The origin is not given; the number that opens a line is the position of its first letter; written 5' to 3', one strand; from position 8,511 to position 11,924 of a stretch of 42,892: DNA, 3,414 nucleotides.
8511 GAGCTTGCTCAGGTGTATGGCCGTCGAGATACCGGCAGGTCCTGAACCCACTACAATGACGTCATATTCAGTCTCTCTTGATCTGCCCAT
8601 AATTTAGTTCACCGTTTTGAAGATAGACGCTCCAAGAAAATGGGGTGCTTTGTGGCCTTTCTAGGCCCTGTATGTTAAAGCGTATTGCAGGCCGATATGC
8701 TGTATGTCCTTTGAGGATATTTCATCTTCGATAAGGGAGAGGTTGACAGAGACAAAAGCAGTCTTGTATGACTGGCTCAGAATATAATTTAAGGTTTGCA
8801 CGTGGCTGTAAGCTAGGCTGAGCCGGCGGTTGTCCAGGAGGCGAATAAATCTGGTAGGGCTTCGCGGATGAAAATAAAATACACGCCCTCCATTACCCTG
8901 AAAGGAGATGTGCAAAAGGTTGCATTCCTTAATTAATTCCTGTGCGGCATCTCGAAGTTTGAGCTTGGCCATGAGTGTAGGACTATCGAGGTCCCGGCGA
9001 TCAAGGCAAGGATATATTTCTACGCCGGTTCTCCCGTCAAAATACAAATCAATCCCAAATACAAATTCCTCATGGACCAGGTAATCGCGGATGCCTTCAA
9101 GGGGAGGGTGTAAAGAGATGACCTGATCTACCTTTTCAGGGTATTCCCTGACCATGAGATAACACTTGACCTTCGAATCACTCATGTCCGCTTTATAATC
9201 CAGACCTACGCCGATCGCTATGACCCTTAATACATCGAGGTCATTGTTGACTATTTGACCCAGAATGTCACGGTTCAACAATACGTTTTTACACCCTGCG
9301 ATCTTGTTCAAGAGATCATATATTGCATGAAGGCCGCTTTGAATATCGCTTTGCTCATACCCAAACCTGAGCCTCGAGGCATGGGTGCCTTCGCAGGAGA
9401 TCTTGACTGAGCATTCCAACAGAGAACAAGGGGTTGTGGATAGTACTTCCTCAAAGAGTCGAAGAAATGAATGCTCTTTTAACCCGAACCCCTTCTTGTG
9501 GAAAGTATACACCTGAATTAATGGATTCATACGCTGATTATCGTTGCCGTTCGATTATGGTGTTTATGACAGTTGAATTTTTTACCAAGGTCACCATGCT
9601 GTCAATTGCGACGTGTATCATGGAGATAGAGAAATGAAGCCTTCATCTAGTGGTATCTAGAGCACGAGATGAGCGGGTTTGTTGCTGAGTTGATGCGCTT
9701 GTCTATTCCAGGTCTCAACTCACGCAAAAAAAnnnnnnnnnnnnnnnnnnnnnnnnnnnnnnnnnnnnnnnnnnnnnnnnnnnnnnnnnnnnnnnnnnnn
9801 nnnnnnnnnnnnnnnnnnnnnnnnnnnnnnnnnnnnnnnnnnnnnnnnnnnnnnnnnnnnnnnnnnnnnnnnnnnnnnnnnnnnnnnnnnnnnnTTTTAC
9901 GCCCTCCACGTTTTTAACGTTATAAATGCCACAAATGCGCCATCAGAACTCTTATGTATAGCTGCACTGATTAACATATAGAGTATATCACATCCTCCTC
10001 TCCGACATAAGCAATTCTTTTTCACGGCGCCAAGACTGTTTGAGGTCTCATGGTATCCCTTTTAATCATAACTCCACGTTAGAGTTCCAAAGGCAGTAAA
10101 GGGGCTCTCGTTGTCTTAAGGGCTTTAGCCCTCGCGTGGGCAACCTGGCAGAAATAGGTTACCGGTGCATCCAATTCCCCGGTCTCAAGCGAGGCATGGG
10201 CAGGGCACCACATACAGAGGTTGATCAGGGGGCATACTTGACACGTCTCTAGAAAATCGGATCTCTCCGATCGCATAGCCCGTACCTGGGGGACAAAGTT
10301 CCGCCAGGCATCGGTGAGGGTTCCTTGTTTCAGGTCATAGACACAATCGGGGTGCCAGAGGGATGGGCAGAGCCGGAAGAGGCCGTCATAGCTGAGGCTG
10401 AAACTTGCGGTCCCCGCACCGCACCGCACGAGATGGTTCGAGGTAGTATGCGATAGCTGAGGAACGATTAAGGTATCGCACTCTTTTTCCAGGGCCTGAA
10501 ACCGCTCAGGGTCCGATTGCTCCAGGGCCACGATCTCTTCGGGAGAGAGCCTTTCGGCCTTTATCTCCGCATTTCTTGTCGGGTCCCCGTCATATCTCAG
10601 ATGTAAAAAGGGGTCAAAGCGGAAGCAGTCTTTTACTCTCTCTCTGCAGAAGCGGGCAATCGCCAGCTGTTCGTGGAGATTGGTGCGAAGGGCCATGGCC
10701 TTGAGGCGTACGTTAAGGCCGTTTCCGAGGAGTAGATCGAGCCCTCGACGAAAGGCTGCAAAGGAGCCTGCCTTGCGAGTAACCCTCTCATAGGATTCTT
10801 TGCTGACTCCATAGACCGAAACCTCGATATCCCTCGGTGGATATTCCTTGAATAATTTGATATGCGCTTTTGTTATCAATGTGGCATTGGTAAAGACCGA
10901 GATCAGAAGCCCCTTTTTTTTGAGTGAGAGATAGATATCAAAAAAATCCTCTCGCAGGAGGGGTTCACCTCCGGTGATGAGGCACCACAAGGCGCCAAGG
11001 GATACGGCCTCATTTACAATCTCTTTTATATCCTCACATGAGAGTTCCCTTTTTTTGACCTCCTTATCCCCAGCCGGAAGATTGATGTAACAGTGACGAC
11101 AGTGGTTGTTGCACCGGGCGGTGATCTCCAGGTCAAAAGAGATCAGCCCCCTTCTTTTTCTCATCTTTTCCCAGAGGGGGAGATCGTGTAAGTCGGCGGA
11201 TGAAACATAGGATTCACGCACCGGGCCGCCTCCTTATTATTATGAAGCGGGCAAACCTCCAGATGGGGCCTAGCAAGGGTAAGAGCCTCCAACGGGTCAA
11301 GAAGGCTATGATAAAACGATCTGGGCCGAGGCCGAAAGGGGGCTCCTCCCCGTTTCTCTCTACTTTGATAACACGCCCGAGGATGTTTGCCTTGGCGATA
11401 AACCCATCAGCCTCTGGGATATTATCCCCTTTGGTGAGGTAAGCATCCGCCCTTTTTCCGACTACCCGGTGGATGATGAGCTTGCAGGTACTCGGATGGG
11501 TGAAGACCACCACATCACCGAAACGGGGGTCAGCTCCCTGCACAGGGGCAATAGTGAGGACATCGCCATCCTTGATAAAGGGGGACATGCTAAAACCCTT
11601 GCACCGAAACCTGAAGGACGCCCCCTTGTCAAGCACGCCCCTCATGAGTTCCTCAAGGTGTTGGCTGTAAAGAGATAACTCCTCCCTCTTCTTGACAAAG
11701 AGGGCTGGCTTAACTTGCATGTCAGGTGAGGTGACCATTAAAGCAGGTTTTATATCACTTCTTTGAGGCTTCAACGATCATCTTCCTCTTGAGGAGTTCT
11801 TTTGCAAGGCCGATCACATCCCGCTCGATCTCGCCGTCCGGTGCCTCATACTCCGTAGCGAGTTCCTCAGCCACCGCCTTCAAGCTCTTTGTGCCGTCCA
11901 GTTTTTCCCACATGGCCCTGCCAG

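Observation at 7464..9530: Possible peptide lipidation module: ABBA-prenyltransferase-like protein next to a geranylgeranyl-reductase-family flavoenzyme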

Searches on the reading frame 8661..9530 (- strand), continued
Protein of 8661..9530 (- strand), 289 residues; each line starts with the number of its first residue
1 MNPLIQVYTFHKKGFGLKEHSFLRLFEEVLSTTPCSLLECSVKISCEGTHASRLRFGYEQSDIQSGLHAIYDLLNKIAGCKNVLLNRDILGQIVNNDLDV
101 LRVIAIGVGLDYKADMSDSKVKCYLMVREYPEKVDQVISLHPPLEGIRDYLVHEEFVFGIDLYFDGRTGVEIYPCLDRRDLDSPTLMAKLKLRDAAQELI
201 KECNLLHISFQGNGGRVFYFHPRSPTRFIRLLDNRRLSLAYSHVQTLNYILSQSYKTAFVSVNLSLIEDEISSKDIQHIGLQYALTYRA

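Call 31: fold_search(model_id=the predicted structure, library=pdb)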
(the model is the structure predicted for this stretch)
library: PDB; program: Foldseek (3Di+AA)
matches with E <= 10: 549; with E <= 0.001: 36
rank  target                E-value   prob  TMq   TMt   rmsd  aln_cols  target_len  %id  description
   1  7vmw_B                9.2e-23  1.00  0.83  0.82   3.4       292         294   25  Crystal structure of LimF prenyltransferase bound with a peptide substrate and GSPP (released 2022-08-03)
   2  8je4_B                7.6e-22  1.00  0.79  0.79   4.9       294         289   24  Crystal structure of LimF prenyltransferase (H239G/W273T mutant) bound with the thiodiphosphate moiety of farnesyl S-t (released 2023-11-08)
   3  8je4_A                8.6e-22  1.00  0.80  0.78   4.0       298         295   24  Crystal structure of LimF prenyltransferase (H239G/W273T mutant) bound with the thiodiphosphate moiety of farnesyl S-t (released 2023-11-08)
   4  7vmy_B                1.1e-21  1.00  0.84  0.83   3.7       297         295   24  Crystal structure of LimF prenyltransferase bound with GSPP (released 2022-08-03)
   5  7vmy_A                1.5e-21  1.00  0.82  0.81   3.9       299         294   24  Crystal structure of LimF prenyltransferase bound with GSPP (released 2022-08-03)
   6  7vmw_A                1.6e-21  1.00  0.84  0.82   3.5       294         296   25  Crystal structure of LimF prenyltransferase bound with a peptide substrate and GSPP (released 2022-08-03)
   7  8ye0_B                2.4e-21  1.00  0.84  0.87   3.7       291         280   24  Crystal structure of KgpF prenyltransferase (released 2024-06-19)
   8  8ye0_A                5.3e-21  1.00  0.85  0.85   2.9       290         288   25  Crystal structure of KgpF prenyltransferase (released 2024-06-19)
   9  9lwv_B                3.0e-20  1.00  0.78  0.80   3.8       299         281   22  Arginine bis-prenyltransferase DciF (released 2026-02-18)
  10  9lwv_C                4.7e-20  1.00  0.80  0.83   3.2       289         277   22  Arginine bis-prenyltransferase DciF (released 2026-02-18)
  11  8ye0_C                4.9e-20  1.00  0.84  0.84   2.9       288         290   26  Crystal structure of KgpF prenyltransferase (released 2024-06-19)
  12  9lwv_A                1.2e-19  1.00  0.81  0.82   3.3       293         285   22  Arginine bis-prenyltransferase DciF (released 2026-02-18)
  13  6pgm_A                1.7e-18  1.00  0.80  0.79   3.2       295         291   22  PirF geranyltransferase (released 2019-07-03)
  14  5tty                  4.3e-18  1.00  0.81  0.79   3.4       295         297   21  PagF prenyltransferase (released 2016-11-30)
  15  6pgn                  4.3e-18  1.00  0.81  0.79   3.4       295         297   21  PagF single mutant with GPP (released 2019-07-24)
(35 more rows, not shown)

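Call 34: search_solved_structures(query=A1, max_evalue=0.001, show_alignments=5)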
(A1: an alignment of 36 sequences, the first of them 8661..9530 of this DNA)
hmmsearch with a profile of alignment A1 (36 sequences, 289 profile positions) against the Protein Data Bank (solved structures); distinct sequences matched with E-value up to 0.001: 15.
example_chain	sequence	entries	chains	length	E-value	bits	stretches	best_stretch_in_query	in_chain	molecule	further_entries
8ye0_A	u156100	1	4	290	7.1e-44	153.4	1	9-285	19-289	LynF/TruF/PatF family peptide O-prenyltransferase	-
9vtb_A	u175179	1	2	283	8.5e-40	140.1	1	8-283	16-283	FjoF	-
9vta_A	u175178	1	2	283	1e-39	139.8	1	8-283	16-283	Fl3F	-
7vmw_A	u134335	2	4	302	3.2e-36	128.3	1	10-286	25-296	LynF/TruF/PatF family peptide O-prenyltransferase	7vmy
8je4_A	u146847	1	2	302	1.2e-35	126.5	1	10-286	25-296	prenyltransferase, LimF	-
9vt8_A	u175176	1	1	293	2.1e-35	125.6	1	11-286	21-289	SmiF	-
9vte_A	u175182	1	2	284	2e-31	112.6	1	10-283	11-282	LynF/TruF/PatF family peptide O-prenyltransferase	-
6pgm_A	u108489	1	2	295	3.1e-31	111.9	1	8-190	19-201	PirF Geranyltransferase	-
9vtc_A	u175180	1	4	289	1.1e-30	110.2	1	10-232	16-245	DciF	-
9lwv_A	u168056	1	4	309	1.3e-30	109.9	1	10-232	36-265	DciF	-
9vtd_A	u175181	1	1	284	4e-30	108.3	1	10-230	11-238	LynF/TruF/PatF family peptide O-prenyltransferase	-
5tty_A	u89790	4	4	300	3.1e-27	98.8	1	9-255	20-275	PagF prenyltransferase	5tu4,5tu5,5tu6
6pgn_A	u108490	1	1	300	5.2e-27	98.1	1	9-252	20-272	PagF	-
9vt9_A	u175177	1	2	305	9.2e-20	74.3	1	10-185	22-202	OcyF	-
4bg2_A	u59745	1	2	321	2.3e-13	53.3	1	9-175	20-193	PATF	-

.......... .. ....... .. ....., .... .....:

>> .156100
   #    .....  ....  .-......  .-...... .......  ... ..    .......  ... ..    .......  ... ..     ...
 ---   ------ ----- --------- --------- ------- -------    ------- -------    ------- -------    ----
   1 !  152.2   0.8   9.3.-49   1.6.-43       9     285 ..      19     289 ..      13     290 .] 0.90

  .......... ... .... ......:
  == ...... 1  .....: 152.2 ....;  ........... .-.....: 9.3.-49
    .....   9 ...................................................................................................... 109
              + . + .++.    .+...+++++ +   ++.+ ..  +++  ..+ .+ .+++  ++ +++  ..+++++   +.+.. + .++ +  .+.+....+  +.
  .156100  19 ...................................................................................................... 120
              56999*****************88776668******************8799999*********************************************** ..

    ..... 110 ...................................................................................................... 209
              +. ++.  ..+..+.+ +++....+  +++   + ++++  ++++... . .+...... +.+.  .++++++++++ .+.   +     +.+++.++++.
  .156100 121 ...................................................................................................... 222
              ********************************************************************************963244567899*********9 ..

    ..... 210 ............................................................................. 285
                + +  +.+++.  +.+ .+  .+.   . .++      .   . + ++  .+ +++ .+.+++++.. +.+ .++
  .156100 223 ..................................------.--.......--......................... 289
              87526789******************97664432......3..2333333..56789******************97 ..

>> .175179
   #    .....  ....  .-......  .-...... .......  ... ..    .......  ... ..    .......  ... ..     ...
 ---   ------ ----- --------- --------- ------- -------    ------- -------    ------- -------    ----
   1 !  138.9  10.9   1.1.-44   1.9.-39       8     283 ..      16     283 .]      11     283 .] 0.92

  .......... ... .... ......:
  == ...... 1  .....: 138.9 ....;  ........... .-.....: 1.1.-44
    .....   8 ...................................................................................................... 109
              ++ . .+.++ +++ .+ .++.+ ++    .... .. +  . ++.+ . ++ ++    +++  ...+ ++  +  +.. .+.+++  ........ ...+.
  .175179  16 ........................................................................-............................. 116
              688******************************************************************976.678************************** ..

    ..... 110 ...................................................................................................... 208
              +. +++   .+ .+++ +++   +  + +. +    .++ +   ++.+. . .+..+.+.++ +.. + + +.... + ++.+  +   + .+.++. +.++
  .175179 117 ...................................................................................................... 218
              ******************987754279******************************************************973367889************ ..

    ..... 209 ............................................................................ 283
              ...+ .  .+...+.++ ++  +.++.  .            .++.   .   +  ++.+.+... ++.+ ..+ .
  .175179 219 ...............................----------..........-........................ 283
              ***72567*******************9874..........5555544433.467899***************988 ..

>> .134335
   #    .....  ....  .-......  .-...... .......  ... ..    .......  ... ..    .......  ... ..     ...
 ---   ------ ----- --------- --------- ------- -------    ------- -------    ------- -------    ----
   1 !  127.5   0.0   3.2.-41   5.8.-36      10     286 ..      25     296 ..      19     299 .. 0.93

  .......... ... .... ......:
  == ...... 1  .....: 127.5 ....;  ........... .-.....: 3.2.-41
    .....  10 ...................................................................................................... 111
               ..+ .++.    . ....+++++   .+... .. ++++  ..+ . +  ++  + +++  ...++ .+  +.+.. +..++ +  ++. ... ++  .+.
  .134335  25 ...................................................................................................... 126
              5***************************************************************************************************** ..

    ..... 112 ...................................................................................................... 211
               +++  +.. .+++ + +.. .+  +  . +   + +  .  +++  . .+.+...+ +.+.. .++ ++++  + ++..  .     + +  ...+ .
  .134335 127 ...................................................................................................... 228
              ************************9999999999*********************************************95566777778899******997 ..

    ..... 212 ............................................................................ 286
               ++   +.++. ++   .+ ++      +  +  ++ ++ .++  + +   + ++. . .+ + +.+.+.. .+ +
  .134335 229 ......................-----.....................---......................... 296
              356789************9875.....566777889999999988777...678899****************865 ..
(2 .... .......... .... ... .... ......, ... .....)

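Call 41: find_related_loci(query=A1, collection=genome_contigs, flank=7000)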
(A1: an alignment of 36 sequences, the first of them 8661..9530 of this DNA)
Query A1 (289 aa) in genome_contigs; peptide patterns used: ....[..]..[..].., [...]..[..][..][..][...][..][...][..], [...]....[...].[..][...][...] (x = any residue, [..] = any of these).
134 stretches matched a pattern; 16 encode a relative of the query (tblastn E <= 1e-3); 16 distinct loci.
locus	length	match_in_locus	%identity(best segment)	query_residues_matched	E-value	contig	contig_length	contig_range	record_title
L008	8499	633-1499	92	1-289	0e+0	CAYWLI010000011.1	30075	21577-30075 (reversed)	MAG TPA_asm: uncultured Thermodesulfobacteriota bacterium isolate binchicken_co163_443 genome assembly, contig: NODE_215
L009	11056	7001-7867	72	1-289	9e-144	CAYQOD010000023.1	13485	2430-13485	MAG TPA_asm: uncultured Thermodesulfobacteriota bacterium isolate binchicken_co252_14 genome assembly, contig: NODE_604_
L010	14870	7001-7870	69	1-289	8e-131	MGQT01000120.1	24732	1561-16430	MAG: Deltaproteobacteria bacterium RBG_16_54_18 RBG_16_scaffold_9795, whole genome shotgun sequence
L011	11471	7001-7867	66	1-289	8e-128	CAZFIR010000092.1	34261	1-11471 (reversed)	MAG TPA_asm: uncultured Thermodesulfobacteriota bacterium isolate SRP185410_co1_332 genome assembly, contig: k141_242887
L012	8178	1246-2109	63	1-289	5e-125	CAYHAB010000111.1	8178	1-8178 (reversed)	MAG TPA_asm: uncultured Thermodesulfobacteriota bacterium isolate ERP119294_co2_426 genome assembly, contig: k141_381978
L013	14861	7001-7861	62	1-288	3e-119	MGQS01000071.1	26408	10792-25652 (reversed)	MAG: Deltaproteobacteria bacterium RBG_16_54_11 RBG_16_scaffold_3358, whole genome shotgun sequence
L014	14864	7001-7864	60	1-289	2e-117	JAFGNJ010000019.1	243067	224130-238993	MAG: Deltaproteobacteria bacterium isolate Zod_Metabat.542 k87_7441369, whole genome shotgun sequence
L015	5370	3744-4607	57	1-288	6e-107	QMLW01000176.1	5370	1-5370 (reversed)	MAG: Deltaproteobacteria bacterium isolate B25_G16 B25_Guay16_scaffold_16517, whole genome shotgun sequence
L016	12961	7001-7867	57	1-289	1e-110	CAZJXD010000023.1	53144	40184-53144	MAG TPA_asm: uncultured Desulfobacteraceae bacterium isolate SRP323688_co1_280 genome assembly, contig: NODE_1192_length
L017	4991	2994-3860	52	1-289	4e-101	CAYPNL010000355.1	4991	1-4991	MAG TPA_asm: uncultured Desulfobacteraceae bacterium isolate SRP067234_co1_7 genome assembly, contig: k99_105587, whole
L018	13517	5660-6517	49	1-286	5e-86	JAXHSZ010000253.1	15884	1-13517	MAG: Thermodesulfobacteriota bacterium isolate MAG11_tar_biofilm MAG11_253, whole genome shotgun sequence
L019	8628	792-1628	39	1-281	2e-66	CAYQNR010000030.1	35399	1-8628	MAG TPA_asm: uncultured Desulfobacteraceae bacterium isolate binchicken_co100_362 genome assembly, contig: NODE_1749_len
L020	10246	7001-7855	33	1-285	3e-52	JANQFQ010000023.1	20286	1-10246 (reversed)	MAG: Desulfobacterales bacterium isolate PL23a_bin.99 k99_3653007, whole genome shotgun sequence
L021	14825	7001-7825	27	5-283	1e-28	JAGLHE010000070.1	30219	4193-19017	MAG: Candidatus Omnitrophota bacterium isolate RS_10_7 ROV157_10.bin.7.fa_70, whole genome shotgun sequence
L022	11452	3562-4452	26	2-283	3e-27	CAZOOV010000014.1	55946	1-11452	MAG TPA_asm: uncultured Methanosarcinales archaeon isolate binchicken_co141_553 genome assembly, contig: NODE_2351_lengt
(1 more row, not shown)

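Call 64: search_protein_families(library=pfam, proteins=[L019:1706-2314:+, L019:792-1676:+, L019:2625-3797:-, L019:3652-4728:-, L019:4766-5869:-, L019:5869-6189:-, L019:6891-7373:+], max_evalue=0.01)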
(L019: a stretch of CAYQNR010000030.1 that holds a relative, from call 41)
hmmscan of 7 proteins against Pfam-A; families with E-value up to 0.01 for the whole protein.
L019:1706-2314:+ (202 aa): 0 families

L019:792-1676:+ (294 aa): 1 family
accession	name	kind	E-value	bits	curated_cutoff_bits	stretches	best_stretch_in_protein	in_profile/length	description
PF19156.5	DUF5838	-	1.2e-30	107.3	28.8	1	11-225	10-238/289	Family of unknown function (DUF5838)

L019:2625-3797:- (390 aa): 2 families
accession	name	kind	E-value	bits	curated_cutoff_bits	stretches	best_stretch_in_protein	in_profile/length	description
PF01293.25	PEPCK_ATP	-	0.00036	19.8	26.5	1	226-281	182-230/465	Phosphoenolpyruvate carboxykinase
PF00005.33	ABC_tran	-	0.0067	17.5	25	0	251-284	10-42/137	ABC transporter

L019:3652-4728:- (358 aa): 3 families
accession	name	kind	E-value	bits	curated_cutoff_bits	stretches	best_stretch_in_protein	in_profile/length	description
PF04055.27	Radical_SAM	-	2.7e-30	106.2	29.5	1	13-168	2-165/166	Radical SAM superfamily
PF13186.11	SPASM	-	2.1e-12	47.6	21.5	1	253-318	1-67/67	Iron-sulfur cluster-binding domain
PF13353.11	Fer4_12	-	3.5e-07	31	22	1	15-117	12-116/137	4Fe-4S single cluster domain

L019:4766-5869:- (367 aa): 3 families
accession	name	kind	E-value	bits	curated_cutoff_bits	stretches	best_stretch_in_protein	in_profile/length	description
PF04055.27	Radical_SAM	-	6.9e-25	88.6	29.5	1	20-181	3-163/166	Radical SAM superfamily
PF13186.11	SPASM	-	2.3e-09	37.9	21.5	1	264-324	6-66/67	Iron-sulfur cluster-binding domain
PF13353.11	Fer4_12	-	8.3e-05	23.3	22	1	21-138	12-123/137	4Fe-4S single cluster domain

L019:5869-6189:- (106 aa): 1 family
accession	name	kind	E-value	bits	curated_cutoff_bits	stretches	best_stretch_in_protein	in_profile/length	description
PF05402.18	PqqD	-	4.5e-12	46.6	23.4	1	31-96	3-67/67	Coenzyme PQQ synthesis protein D (PqqD)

L019:6891-7373:+ (160 aa): 1 family
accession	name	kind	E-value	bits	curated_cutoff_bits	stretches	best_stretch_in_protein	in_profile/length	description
PF00075.30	RNase_H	-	1.8e-49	168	25.8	1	16-153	3-140/141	RNase H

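Call 76: search_protein_families(library=ncbifam, alignment_id=A1, max_evalue=0.00001)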
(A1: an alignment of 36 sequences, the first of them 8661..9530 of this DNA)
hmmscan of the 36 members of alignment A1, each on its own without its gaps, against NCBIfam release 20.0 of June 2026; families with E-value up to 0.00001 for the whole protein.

A. member 1, window:8661-9530:- (289 aa): 1 family
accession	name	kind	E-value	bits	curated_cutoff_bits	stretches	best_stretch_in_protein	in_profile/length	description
TIGR04445.1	preny_LynF_TruF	subfamily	2.1e-34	119.2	140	1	6-283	4-280/282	LynF/TruF/PatF family peptide O-prenyltransferase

B. families by the number of members that match (of 36 scanned): 1 family
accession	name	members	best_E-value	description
TIGR04445.1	preny_LynF_TruF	36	1.9e-37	LynF/TruF/PatF family peptide O-prenyltransferase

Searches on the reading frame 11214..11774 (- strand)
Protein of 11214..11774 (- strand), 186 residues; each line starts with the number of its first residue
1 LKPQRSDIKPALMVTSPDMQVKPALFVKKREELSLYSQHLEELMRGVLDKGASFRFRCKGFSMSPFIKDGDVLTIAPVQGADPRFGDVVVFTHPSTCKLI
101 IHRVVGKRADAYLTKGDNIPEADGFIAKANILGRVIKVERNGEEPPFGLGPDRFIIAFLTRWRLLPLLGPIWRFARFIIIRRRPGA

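Call 3: search_protein_families(library=pfam, proteins=[window:11214-11774:-], max_evalue=0.1)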
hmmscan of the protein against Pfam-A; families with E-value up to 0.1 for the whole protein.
window:11214-11774:- (186 aa): 2 families
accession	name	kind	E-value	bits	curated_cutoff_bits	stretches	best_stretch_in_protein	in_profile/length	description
PF00717.28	Peptidase_S24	-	1.3e-06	28.5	23.3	1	42-135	23-115/116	Peptidase S24-like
PF10502.14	Peptidase_S26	-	0.00037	20.9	22.9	1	56-108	26-81/168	Signal peptidase, peptidase S26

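Call 4: search_protein_families(library=ncbifam, proteins=[window:11214-11774:-], max_evalue=0.1)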
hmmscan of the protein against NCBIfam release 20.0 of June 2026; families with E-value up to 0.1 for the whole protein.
window:11214-11774:- (186 aa): 4 families
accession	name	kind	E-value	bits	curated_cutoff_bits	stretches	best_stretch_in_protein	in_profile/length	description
TIGR02228.1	sigpep_I_arch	equivalog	5.1e-16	58.9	51.85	1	60-137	38-120/158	signal peptidase I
TIGR02227.1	sigpep_I_bact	equivalog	7.7e-08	32.4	47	1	55-113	22-83/162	signal peptidase I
TIGR02754.1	sod_Ni_protease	equivalog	2.1e-07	31.3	63.25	1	57-133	2-86/90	nickel-type superoxide dismutase maturation protease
NF046067.1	SigPepSipWBacil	equivalog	0.00046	19.8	190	1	62-124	47-113/189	signal peptidase I SipW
